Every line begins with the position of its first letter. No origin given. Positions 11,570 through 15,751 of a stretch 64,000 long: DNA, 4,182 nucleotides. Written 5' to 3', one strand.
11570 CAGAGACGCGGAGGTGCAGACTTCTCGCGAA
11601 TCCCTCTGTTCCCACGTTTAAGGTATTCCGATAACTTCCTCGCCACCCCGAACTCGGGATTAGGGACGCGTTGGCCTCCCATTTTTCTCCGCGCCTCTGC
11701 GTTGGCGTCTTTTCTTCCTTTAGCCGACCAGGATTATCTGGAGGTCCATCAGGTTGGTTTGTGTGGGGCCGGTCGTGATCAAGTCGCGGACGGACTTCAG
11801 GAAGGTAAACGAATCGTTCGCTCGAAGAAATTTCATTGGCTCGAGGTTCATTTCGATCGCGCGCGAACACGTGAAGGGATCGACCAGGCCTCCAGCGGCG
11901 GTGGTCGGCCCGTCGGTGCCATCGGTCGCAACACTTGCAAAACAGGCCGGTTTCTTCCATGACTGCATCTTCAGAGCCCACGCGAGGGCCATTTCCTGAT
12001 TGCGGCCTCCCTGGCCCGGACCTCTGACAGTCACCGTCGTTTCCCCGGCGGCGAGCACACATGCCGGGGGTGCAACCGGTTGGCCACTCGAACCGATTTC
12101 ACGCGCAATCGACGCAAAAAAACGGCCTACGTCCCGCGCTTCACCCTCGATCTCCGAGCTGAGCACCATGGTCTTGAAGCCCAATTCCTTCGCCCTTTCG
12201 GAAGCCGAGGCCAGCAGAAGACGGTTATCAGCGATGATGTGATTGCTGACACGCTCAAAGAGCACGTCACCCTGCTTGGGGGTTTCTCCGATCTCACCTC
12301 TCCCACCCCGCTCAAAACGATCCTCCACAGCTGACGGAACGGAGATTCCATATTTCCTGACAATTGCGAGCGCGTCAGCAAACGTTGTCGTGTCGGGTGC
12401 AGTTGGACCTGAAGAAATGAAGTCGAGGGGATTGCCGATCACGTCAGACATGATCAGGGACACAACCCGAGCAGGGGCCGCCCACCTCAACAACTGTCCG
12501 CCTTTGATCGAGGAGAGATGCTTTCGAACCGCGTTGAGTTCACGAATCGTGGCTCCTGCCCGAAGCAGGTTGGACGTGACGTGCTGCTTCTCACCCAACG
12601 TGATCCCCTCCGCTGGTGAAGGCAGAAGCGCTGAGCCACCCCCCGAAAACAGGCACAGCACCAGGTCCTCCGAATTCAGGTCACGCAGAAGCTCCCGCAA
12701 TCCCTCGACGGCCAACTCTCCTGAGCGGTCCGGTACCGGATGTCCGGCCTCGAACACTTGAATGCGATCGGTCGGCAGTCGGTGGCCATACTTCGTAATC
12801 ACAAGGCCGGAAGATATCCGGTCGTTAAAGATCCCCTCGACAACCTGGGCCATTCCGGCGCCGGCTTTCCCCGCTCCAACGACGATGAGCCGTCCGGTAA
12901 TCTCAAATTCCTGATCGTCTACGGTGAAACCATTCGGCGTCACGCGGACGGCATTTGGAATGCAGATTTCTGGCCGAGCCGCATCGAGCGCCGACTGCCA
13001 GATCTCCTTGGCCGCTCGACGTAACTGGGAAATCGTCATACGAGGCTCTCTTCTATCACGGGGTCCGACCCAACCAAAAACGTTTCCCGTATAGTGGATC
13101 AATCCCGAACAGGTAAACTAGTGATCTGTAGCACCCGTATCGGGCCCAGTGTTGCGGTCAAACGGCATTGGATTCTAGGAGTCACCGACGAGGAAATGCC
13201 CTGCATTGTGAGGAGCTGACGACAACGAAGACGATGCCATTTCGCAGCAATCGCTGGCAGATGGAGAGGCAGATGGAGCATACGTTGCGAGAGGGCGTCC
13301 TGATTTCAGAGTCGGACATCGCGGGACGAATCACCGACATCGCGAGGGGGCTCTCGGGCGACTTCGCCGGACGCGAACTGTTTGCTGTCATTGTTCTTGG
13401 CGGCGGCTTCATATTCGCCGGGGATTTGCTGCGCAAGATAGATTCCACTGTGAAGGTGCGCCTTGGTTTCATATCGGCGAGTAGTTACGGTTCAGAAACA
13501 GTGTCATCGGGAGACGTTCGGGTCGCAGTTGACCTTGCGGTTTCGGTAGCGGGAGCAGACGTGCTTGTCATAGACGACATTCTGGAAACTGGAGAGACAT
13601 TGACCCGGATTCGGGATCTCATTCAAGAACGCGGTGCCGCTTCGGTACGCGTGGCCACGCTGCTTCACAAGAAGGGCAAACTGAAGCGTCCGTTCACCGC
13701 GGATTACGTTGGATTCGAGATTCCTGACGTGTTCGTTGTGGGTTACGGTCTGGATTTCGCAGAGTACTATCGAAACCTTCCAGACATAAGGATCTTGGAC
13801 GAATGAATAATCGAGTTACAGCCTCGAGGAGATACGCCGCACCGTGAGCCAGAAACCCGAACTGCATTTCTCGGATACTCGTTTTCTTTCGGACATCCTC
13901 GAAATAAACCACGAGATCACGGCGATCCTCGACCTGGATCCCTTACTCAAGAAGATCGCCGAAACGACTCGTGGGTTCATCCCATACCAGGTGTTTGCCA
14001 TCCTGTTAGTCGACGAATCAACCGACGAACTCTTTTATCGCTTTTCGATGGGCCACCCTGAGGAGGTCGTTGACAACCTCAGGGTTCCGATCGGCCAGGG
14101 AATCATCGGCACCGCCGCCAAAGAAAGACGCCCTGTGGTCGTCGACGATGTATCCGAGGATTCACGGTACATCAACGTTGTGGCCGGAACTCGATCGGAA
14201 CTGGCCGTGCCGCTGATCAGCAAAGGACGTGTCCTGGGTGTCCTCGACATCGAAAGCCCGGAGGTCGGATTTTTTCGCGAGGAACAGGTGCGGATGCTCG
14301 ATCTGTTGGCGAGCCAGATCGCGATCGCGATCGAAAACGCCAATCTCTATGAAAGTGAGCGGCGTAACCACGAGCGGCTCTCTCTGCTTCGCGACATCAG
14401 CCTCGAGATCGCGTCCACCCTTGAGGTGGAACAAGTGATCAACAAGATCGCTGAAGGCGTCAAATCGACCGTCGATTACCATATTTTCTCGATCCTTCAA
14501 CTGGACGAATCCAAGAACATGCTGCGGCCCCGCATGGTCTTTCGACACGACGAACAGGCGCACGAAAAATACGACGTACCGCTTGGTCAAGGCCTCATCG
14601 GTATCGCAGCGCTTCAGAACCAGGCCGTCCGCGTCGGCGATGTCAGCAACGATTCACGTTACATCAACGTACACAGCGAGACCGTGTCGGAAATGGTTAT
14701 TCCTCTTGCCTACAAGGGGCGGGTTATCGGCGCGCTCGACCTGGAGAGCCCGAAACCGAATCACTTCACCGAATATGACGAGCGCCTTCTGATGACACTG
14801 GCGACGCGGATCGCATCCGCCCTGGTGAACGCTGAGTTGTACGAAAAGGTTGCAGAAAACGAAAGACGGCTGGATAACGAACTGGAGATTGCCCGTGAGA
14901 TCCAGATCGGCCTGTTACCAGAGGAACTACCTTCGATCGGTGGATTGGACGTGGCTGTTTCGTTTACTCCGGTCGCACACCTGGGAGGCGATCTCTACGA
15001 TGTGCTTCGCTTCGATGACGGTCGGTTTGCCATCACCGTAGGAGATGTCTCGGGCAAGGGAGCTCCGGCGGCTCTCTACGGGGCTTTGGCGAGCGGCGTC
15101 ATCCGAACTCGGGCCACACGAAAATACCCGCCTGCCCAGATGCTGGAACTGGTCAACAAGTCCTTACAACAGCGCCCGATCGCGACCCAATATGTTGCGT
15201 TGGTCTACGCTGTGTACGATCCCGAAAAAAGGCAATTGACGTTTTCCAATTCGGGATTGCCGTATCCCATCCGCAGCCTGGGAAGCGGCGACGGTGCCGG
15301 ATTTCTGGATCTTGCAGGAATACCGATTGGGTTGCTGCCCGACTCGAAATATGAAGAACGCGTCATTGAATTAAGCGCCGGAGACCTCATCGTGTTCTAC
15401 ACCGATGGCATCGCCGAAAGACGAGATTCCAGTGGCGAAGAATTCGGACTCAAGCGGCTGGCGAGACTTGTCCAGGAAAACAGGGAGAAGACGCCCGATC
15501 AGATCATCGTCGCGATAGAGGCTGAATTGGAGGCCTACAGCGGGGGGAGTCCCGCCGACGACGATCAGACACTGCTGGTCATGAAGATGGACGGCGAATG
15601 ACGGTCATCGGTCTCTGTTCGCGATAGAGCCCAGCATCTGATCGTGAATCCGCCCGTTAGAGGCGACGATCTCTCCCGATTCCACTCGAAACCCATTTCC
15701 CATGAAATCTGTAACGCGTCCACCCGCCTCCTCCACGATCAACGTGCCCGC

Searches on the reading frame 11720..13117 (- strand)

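Call 30: search_protein_families(library=pfam, proteins=[window:11720-13117:-], max_evalue=0.00001)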
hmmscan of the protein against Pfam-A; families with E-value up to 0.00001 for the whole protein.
window:11720-13117:- (465 aa): 2 families
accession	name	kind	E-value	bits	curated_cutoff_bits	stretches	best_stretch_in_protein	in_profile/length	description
PF13660.11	DUF4147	-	4.7e-82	275.4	23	1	36-268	2-233/234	Domain of unknown function (DUF4147)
PF05161.18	MOFRL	-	7.4e-36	123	28.3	1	352-458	1-106/106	MOFRL family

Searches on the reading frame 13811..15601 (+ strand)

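Call 30: search_protein_families(library=pfam, proteins=[window:13811-15601:+], max_evalue=0.00001)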
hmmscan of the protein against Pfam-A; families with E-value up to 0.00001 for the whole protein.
window:13811-15601:+ (596 aa): 4 families
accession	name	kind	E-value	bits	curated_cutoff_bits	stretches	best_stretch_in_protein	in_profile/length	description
PF07228.17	SpoIIE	-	3e-45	155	25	1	402-593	1-191/192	Stage II sporulation protein E (SpoIIE)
PF13185.12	GAF_2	-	6.2e-41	140.2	28.6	2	41-175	3-136/136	GAF domain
PF01590.32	GAF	-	2.1e-38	132.3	22.4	2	41-174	1-133/133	GAF domain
PF13492.12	GAF_3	-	6.5e-25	88.5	27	2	42-176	2-129/129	GAF domain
